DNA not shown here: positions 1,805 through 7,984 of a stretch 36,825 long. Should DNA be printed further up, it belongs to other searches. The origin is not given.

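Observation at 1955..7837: Giant surface protein whose LamG jelly-roll appears split by a 14-blade Kelch-like propeller array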

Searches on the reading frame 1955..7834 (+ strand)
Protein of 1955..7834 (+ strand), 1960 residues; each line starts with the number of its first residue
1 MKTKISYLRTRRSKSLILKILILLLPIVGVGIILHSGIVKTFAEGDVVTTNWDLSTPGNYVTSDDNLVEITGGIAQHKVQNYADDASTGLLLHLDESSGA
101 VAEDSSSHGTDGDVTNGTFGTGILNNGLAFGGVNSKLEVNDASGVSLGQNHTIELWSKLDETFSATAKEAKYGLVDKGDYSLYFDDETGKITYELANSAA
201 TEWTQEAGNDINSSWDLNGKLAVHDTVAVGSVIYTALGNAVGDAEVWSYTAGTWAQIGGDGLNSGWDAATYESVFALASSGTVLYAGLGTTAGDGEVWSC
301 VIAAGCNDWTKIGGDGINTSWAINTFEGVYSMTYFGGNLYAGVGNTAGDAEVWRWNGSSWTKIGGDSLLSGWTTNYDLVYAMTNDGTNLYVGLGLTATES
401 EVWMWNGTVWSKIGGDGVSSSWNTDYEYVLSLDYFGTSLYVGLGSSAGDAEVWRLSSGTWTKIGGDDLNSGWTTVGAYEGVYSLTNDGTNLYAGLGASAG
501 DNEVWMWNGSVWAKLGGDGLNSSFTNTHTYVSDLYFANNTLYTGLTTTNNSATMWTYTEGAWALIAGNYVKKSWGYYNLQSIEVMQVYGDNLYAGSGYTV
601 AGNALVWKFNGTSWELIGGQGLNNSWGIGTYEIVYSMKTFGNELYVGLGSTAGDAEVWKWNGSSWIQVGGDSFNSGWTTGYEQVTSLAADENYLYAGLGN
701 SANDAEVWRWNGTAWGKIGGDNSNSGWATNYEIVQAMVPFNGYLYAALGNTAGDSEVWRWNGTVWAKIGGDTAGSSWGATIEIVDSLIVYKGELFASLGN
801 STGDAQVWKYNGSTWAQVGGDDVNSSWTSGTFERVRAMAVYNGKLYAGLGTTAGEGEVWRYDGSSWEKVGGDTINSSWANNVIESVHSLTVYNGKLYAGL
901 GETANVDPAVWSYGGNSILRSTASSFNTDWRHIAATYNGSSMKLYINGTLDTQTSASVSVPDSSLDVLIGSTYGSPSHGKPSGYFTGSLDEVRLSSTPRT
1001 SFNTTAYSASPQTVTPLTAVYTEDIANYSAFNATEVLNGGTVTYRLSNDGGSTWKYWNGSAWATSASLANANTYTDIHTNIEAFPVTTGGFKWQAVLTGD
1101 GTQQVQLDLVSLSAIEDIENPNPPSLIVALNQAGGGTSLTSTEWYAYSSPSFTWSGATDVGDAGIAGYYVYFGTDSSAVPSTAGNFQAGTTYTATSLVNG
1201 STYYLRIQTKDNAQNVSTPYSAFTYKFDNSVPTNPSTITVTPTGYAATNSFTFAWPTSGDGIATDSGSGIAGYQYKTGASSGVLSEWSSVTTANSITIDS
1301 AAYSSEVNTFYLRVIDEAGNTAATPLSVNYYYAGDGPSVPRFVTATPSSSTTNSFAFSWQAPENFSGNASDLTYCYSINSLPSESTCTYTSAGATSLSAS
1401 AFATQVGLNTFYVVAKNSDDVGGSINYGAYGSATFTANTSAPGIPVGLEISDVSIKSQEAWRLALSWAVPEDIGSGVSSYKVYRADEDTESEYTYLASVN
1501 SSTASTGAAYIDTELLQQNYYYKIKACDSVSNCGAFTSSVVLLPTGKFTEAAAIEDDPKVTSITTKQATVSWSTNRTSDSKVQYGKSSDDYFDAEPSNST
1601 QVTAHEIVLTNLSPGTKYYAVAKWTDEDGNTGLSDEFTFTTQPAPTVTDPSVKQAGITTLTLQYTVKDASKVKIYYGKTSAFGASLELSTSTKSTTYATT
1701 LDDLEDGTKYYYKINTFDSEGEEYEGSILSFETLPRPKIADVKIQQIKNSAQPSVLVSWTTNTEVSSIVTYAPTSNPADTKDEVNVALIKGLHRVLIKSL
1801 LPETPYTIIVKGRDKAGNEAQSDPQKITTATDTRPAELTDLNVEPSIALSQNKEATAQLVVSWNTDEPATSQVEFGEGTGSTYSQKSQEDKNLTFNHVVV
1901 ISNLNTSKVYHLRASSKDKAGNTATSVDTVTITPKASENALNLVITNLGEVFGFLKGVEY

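Call 5: search_protein_families(library=pfam, proteins=[window:1955-7834:+], max_evalue=1)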
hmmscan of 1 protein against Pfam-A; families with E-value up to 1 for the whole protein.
window:1955-7834:+ (1960 aa): 6 families
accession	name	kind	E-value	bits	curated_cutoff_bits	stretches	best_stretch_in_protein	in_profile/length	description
PF00041.27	fn3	-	3.9e-18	65.9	25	5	1747-1824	8-80/84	Fibronectin type III domain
PF16656.11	Pur_ac_phosph_N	-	3.5e-17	63.2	30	4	1560-1641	8-93/93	Purple acid Phosphatase, N-terminal domain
PF25059.1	FN3_DSCAM-DSCAML_C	-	4.4e-08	33.8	39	1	1893-1936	41-84/89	DSCAM/DSCAML C-terminal Fn3-like domain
PF25788.1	Ig_Rha78A_N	-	1.9e-05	25.3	27.4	0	1690-1733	57-101/105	Rha78A-like, N-terminal immunoglobulin domain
PF13750.12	Big_3_3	-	0.0022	18.1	27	1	1801-1935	12-149/157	Bacterial Ig-like domain (group 3)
PF09912.14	DUF2141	-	0.18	12.2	24.4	1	1583-1637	23-74/112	Uncharacterized protein conserved in bacteria (DUF2141)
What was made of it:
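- On Laminin_G_3 / ConA-like jelly roll (PF13385): The whole-protein Pfam scan finds no LamG (call 5).
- Checked: The whole-protein Pfam scan misses the LamG domain entirely because it is split (call 5).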

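Call 6: search_protein_families(library=ncbifam, proteins=[window:1955-7834:+], max_evalue=1)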
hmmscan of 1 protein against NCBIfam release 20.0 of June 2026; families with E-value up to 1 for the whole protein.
window:1955-7834:+ (1960 aa): 2 families
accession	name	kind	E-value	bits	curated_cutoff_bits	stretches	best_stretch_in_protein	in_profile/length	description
NF045522.1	MXAN_2561_fam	equivalog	6.2e-08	32.5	150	2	1856-1938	181-262/304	MXAN_2561 family MXYO-CTERM-anchored protein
NF047446.1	barrel_OmpL47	domain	0.017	15.6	40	1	1263-1324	11-61/68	OmpL47-type beta-barrel domain-containing protein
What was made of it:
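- On RTX split-domain adhesins: No RTX or T1SS family was hit (calls 5, 6).
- Tried and rejected: The LamG is invisible unless the halves are joined (calls 5, 6).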
